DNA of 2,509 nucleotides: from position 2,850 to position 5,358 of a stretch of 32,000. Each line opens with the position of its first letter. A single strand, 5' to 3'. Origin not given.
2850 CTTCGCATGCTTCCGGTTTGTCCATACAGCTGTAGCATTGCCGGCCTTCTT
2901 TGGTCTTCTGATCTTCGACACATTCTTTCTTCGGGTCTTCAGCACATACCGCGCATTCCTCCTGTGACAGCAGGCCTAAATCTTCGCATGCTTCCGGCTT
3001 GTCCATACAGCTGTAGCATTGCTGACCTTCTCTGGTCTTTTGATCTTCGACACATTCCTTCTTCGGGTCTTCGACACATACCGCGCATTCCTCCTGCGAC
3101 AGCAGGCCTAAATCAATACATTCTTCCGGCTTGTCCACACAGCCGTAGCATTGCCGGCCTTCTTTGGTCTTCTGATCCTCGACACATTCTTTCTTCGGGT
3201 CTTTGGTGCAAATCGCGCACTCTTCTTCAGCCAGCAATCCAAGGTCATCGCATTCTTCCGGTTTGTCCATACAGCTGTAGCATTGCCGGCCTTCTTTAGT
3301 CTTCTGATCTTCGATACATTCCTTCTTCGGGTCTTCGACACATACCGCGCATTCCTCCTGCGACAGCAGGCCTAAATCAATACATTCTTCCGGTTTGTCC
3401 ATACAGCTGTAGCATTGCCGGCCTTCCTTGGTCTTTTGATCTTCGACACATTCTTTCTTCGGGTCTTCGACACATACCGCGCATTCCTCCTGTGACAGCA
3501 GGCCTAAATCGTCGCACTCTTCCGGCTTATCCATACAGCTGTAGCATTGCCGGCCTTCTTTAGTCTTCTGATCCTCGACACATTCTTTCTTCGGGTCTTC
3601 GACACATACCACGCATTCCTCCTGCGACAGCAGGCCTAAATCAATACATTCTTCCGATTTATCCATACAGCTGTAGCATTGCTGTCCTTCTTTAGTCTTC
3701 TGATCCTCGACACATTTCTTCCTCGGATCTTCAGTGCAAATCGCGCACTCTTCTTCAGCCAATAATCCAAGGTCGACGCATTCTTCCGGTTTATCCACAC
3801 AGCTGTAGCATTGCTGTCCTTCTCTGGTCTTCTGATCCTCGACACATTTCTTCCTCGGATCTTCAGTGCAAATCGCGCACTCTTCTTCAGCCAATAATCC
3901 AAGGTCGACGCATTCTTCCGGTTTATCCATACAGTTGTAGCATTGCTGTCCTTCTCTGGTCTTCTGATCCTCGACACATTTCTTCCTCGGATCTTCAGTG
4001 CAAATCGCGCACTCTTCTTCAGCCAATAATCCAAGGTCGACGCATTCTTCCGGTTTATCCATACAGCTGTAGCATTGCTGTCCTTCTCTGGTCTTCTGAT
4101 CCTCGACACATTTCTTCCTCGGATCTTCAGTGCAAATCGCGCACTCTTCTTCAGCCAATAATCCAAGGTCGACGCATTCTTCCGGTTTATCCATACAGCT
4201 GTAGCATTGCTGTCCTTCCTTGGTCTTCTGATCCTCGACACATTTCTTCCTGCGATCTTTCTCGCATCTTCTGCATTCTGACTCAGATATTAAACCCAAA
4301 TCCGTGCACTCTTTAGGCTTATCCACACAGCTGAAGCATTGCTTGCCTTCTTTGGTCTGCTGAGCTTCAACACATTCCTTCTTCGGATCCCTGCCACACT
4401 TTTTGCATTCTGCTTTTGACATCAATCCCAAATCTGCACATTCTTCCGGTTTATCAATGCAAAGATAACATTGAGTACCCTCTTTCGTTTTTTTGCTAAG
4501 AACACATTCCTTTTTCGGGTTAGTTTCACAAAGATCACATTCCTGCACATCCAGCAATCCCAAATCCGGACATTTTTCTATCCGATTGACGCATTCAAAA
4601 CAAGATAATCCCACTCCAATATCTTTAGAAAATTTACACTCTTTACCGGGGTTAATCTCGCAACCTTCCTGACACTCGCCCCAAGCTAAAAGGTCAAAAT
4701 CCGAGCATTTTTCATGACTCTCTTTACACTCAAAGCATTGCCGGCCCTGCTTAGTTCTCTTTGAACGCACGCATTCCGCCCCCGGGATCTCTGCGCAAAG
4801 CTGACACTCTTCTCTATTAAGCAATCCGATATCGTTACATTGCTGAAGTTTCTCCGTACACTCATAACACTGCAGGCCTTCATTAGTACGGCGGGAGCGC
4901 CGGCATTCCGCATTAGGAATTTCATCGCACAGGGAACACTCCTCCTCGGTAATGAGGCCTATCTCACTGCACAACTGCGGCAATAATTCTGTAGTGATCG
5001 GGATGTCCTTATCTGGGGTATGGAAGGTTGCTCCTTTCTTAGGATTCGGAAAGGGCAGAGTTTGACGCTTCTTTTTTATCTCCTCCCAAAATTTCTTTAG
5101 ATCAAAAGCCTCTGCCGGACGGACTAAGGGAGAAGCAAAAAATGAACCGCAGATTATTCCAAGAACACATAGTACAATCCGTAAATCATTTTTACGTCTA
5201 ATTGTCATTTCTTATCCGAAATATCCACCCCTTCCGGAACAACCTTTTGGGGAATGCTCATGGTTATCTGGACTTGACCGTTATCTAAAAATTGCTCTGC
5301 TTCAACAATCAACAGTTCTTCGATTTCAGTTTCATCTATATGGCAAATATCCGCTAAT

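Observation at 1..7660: Candidate new module: tandem c-di-GMP riboswitch, then a double NHL propeller, then a giant polyanionic Cys-repeat secreted protein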

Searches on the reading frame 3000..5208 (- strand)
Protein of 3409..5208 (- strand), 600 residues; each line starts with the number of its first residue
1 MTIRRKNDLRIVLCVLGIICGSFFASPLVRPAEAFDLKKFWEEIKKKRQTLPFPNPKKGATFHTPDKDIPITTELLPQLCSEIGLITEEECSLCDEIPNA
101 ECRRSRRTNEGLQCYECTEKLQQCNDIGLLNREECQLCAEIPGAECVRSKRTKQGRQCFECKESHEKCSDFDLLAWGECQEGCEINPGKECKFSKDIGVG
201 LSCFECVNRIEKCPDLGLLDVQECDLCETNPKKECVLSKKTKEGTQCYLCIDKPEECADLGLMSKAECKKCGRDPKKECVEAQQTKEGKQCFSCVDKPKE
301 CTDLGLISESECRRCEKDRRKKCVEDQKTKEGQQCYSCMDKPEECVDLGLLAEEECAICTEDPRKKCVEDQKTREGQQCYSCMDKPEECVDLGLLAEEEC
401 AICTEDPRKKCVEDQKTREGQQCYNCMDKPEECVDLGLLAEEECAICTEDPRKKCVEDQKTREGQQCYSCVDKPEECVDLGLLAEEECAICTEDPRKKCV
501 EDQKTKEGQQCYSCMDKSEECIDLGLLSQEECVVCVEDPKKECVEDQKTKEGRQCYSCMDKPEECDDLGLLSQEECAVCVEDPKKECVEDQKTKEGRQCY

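Call 9: search_protein_families(library=ncbifam, proteins=[window:3000-5208:-], max_evalue=0.1)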
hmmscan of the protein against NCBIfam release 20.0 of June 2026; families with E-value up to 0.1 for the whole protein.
window:3000-5208:- (736 aa): 1 family
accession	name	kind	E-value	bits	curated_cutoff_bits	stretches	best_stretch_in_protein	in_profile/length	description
TIGR01250.1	pro_imino_pep_2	subfamily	0.021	14.4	167.65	0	576-614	179-217/288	proline iminopeptidase-family hydrolase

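Call 55: search_protein_representatives(protein=window:3409-5208:-)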
Query: 600 residues. Proteins with E-value up to 0.001 (for the whole library): 31; up to 1e-10: 19; up to 1e-30: 6. The best 31 are listed.
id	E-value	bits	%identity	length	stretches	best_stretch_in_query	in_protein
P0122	4.6e-67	243.2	36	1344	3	224-589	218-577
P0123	5.2e-66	239.7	78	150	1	1-148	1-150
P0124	7.3e-53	196.3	71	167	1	352-480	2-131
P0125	1.6e-47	178.7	31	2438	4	113-590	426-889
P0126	1.5e-44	168.8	41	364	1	350-589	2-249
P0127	2.3e-39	151.7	45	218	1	349-582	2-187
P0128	4.2e-30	121.1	36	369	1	166-477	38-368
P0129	3.2e-28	114.9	49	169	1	439-582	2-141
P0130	2.5e-27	111.9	35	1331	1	127-570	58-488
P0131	3.1e-26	108.3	50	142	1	253-373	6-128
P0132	4.2e-24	101.2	34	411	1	194-502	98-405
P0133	4.5e-20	87.9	42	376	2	74-165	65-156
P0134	6.5e-18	80.8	32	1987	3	305-475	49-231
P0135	4.2e-17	78.1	49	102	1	245-328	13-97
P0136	1.9e-16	76.0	36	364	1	75-340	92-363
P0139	3.2e-11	58.7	34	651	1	199-427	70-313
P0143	1.7e-07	46.4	33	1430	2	176-431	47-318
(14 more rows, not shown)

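Call 77: search_protein_families(library=pfam, proteins=[P0122, P0125, P0134, P0139, P0143], max_evalue=0.001)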
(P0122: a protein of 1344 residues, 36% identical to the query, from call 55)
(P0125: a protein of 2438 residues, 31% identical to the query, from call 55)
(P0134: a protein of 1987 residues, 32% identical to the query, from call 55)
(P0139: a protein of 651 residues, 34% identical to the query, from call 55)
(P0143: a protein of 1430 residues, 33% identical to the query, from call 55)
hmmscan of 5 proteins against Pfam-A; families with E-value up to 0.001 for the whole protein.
P0122 (1344 aa): 1 family
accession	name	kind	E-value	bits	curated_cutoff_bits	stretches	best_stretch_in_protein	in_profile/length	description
PF00082.27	Peptidase_S8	-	2.4e-49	168.6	21.8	1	952-1230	2-288/288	Subtilase family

P0125 (2438 aa): 1 family
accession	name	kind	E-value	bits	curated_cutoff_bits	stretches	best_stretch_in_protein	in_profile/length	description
PF00082.27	Peptidase_S8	-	3.8e-54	184.4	21.8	1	2043-2321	2-288/288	Subtilase family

P0134 (1987 aa): 1 family
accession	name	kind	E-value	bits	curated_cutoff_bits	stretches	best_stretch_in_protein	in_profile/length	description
PF00082.27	Peptidase_S8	-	8.7e-54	183.2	21.8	1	1590-1869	2-288/288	Subtilase family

P0139 (651 aa): 1 family
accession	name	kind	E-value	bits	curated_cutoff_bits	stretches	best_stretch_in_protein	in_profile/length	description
PF00263.26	Secretin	-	3.1e-07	30.6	27.5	1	606-647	127-168/169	Bacterial type II and III secretion system protein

P0143 (1430 aa): 0 families

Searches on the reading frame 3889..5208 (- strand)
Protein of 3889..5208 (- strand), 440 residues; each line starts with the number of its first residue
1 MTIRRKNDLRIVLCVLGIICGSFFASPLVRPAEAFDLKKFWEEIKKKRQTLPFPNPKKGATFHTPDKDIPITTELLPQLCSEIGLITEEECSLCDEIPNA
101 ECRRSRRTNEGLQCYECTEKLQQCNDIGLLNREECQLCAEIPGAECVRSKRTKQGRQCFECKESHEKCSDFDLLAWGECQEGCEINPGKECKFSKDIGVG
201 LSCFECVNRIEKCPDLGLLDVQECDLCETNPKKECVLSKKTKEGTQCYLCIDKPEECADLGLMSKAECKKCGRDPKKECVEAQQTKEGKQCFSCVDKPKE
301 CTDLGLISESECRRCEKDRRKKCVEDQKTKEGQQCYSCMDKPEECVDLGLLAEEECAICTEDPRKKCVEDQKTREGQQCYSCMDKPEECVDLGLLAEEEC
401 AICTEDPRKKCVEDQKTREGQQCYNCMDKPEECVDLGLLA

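Call 20: find_homologous_proteins(query=window:3889-5208:-)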
Query window:3889-5208:- (440 aa): 1 proteins with E <= 0.001 among 8000 candidates.
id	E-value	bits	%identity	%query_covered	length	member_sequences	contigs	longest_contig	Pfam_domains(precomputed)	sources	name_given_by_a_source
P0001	3.9e-40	156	63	25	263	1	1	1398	PF00011.28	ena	-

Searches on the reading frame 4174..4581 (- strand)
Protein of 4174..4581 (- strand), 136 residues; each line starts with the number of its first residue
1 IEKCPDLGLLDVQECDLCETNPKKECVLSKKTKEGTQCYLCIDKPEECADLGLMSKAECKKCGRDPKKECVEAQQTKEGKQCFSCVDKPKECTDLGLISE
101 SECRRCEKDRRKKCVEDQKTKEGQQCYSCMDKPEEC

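Call 53: predict_structure(alignment_id=A3)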
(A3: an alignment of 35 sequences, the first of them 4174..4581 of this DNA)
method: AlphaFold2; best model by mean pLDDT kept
length: 136 residues; sequences in the alignment: 35
mean_pLDDT: 80.3   pTM: 0.40
mean pLDDT of the five models: 80.3, 76.5, 68.9, 45.6, 34.7
residues with pLDDT >= 90: 16; 70-90: 97; 50-70: 23; < 50: 0
segments of 3 or more residues with pLDDT < 50: none
pLDDT, mean of each block of 10 residues (from residue 1): 79 89 86 75 77 80 82 68 79 81 89 83 77 76
secondary structure, 60 per line:
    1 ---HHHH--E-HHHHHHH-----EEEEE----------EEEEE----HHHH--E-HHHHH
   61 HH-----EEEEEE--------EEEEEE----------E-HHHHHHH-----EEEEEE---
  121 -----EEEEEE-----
elements in order: H4-7 H12-18 E24-28 E39-43 H48-51 H56-62 E68-73 E82-87 H100-106 E112-117 E126-131

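Call 57: fold_search(model_id=the predicted structure, library=pdb)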
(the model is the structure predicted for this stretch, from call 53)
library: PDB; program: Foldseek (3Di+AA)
matches with E <= 10: 161; with E <= 0.001: 0
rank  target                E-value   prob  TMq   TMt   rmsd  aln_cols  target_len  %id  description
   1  2jvz_MODEL_1_A        7.4e-01  0.07  0.19  0.17  17.9       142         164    8  Solution NMR Structure of the Second and Third KH Domains of KSRP (released 2009-02-17)
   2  3krm_C                1.3e+00  0.06  0.18  0.16  21.9       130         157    8  Imp1 kh34 (released 2010-02-09)
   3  8xso_A                1.4e+00  0.05  0.16  0.02  21.5       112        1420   11  RNA polymerase II elongation complex transcribing genomic DNA extracted from human nuclei (released 2025-05-07)
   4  2n8m_MODEL_1_A        1.4e+00  0.06  0.19  0.14  21.2       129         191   11  Zipcode-binding-protein-1 KH3(DD)KH4 domains in complex with the KH4 RNA target (released 2017-01-25)
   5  6mx1_B                2.1e+00  0.04  0.17  0.15  22.9       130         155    9  The crystal structure of the regulatory domain of aspartokinase in the bifunctional aspartokinase/homoserine dehydroge (released 2018-11-07)
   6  1c1c_B                2.1e+00  0.02  0.16  0.08  22.0       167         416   11  CRYSTAL STRUCTURE OF HIV-1 REVERSE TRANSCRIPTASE IN COMPLEX WITH TNK-6123 (released 2000-07-21)
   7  4i98_B                2.3e+00  0.04  0.18  0.15  20.0       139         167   12  Crystal structure of the complex between ScpA(residues 1-160)-ScpB(residues 1-183) (released 2013-01-30)
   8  3krm_B                2.5e+00  0.03  0.16  0.15  21.4       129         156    8  Imp1 kh34 (released 2010-02-09)
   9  3dlk_A                2.5e+00  0.01  0.11  0.06  22.3       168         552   12  Crystal Structure of an engineered form of the HIV-1 Reverse Transcriptase, RT69A (released 2008-10-07)
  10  3w6j_E                3.0e+00  0.04  0.20  0.17  18.0       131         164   13  Crystal structure of ScpAB core complex (released 2013-04-24)
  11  8xrj_A                3.0e+00  0.03  0.15  0.02  20.1        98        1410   10  RNA polymerase II elongation complex with upstream nucleosome extracted from human nuclei (released 2025-05-07)
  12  1wbd_A                3.2e+00  0.03  0.18  0.04  16.2        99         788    9  Crystal structure of E. coli DNA mismatch repair enzyme MutS, E38Q mutant, in complex with a G.T mismatch (released 2006-01-18)
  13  5m5x_A                3.2e+00  0.02  0.15  0.02  18.1        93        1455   12  RNA Polymerase I elongation complex 1 (released 2016-12-21)
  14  6rol_A                3.6e+00  0.03  0.18  0.15  21.2       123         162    6  Structure of IMP2 KH34 domains (released 2019-10-16)
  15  5vqy_A                3.6e+00  0.01  0.12  0.04  19.6       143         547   11  Crystal Structure of HIV-1 Reverse Transcriptase (K103N, Y181C) Variant in Complex with N-(6-cyano-3-(2-(2-(2,4-dioxo- (released 2017-08-23)
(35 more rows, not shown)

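Call 107: search_solved_structures(query=A2, max_evalue=1)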
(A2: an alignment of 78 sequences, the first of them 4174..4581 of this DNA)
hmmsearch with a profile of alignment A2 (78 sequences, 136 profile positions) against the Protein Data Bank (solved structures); distinct sequences matched with E-value up to 1: 14.
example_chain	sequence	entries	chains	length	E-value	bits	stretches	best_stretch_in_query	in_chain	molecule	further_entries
7ahy_AAA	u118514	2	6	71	0.00099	22.1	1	53-89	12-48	E3 ubiquitin-protein ligase Mdm2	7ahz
7ai0_AAA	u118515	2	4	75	0.0014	21.6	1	51-90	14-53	E3 ubiquitin-protein ligase Mdm2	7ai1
2vje_A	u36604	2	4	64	0.003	20.6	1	57-90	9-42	E3 UBIQUITIN-PROTEIN LIGASE MDM2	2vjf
5mnj_C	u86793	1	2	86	0.0033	20.4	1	55-90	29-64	E3 ubiquitin-protein ligase Mdm2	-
2hdp_A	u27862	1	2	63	0.0041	20.1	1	57-90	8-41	Ubiquitin-protein ligase E3 Mdm2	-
6sqo_A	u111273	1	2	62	0.006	19.6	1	13-46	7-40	E3 ubiquitin-protein ligase Mdm2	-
6sqs_A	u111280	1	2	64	0.0063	19.5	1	14-46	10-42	E3 ubiquitin-protein ligase Mdm2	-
6sqr_D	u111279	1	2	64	0.0072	19.3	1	14-46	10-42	E3 ubiquitin-protein ligase Mdm2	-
6sqp_B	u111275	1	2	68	0.0075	19.3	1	14-46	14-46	E3 ubiquitin-protein ligase Mdm2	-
6sqp_A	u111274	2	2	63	0.0075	19.3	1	14-46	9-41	E3 ubiquitin-protein ligase Mdm2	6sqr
6sqp_C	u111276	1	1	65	0.0076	19.2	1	14-46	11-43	E3 ubiquitin-protein ligase Mdm2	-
6sqr_A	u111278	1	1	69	0.0086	19.1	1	14-46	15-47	E3 ubiquitin-protein ligase Mdm2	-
7ah2_AAA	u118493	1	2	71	0.063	16.3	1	14-47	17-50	E3 ubiquitin-protein ligase Mdm2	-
6pqn_A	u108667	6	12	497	0.96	12.4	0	68-101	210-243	Putative DNA-mediated transposase | DNA-mediated transposase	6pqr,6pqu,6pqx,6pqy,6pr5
